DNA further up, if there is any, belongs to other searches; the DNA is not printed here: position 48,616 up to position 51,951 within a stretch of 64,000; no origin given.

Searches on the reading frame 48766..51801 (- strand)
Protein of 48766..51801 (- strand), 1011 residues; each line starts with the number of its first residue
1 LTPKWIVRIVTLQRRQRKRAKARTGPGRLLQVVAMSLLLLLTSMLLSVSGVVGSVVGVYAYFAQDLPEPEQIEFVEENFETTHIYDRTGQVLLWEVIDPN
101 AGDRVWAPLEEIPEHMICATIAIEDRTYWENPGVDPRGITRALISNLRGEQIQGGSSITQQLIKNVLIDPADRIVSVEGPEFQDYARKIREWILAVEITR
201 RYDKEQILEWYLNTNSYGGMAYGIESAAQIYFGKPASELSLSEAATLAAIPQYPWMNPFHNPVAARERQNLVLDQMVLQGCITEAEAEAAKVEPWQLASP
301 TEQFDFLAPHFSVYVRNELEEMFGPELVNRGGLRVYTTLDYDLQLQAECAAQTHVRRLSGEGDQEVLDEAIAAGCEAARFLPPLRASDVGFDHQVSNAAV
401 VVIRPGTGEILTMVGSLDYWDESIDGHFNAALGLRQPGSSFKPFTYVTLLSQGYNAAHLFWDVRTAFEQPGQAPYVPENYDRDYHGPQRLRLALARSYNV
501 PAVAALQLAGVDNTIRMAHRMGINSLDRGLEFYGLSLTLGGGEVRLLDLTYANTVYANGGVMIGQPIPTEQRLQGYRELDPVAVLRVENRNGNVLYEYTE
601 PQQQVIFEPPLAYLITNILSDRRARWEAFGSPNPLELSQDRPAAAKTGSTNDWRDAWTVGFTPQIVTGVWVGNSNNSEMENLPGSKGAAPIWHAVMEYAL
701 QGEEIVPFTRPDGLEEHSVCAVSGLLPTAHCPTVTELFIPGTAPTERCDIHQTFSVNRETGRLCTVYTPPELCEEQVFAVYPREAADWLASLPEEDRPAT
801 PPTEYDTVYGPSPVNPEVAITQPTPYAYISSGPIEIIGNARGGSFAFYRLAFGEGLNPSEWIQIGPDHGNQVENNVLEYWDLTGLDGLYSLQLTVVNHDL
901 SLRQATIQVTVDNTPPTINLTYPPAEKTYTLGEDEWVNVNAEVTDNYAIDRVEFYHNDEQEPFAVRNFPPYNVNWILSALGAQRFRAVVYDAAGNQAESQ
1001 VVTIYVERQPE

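Call 5: search_protein_families(library=pfam, proteins=[window:48766-51801:-], max_evalue=0.1)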
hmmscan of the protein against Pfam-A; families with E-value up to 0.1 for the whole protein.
window:48766-51801:- (1011 aa): 3 families
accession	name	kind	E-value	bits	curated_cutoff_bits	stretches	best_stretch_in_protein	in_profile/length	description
PF00912.28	Transgly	-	5.2e-55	186.1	27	1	100-276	10-177/178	Transglycosylase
PF17957.7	Big_7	-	1.9e-10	41.7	24.1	1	916-980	1-61/70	Bacterial Ig domain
PF00905.27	Transpeptidase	-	4e-08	33.3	22.1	1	399-524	2-129/299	Penicillin binding protein transpeptidase domain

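Call 6: search_protein_families(library=ncbifam, proteins=[window:48766-51801:-], max_evalue=0.1)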
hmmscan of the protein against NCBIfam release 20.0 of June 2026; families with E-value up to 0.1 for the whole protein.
window:48766-51801:- (1011 aa): 14 families
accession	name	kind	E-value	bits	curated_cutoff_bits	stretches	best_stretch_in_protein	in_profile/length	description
TIGR02074.1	PBP_1a_fam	subfamily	4.2e-134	448.3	508.75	1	104-701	2-534/535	PBP1A family penicillin-binding protein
TIGR02073.1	PBP_1c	equivalog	4.3e-117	392.6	494.2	2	393-765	269-607/728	penicillin-binding protein 1C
NF051885.1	tranpepglycosPbpC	equivalog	2.3e-110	370.1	900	1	35-716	8-610/632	multimodular transpeptidase-transglycosylase PbpC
NF008643.0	PRK11636.1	equivalog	1.9e-80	271.3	1263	3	36-355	7-307/850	peptidoglycan glycosyltransferase/peptidoglycan DD-transpeptidase MrcA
TIGR02071.1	PBP_1b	equivalog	1.9e-80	271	717.75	2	96-371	139-408/729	penicillin-binding protein 1B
NF038276.1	strep_PBP2A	exception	8.7e-61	206.1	1100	2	41-346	39-331/716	penicillin-binding protein PBP2A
NF007061.0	PRK09506.1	equivalog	1.4e-58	198.4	1120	2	96-371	203-472/825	bifunctional glycosyl transferase/transpeptidase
NF008414.0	PRK11240.1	equivalog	1.7e-58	198.4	1121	2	92-359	52-296/774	peptidoglycan glycosyltransferase PbpC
NF038272.1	strep_PBP1A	exception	3e-54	184.4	1075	2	35-345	10-306/658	penicillin-binding protein PBP1A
NF011423.0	PRK14850.1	equivalog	9.9e-54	182.9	1275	2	97-368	150-415/764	penicillin-binding protein 1b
NF038274.1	strep_PBP1B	exception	2.9e-36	125.1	1225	2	104-270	82-244/745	penicillin-binding protein PBP1B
TIGR02070.1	mono_pep_trsgly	equivalog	1e-30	107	182.65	1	103-276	54-218/224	monofunctional biosynthetic peptidoglycan transglycosylase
NF010008.0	PRK13481.1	equivalog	3.4e-26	92.1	270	1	109-236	85-201/269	glycosyltransferase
TIGR03423.1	pbp2_mrdA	equivalog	1.9e-06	26.7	455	1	334-524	228-391/593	penicillin-binding protein 2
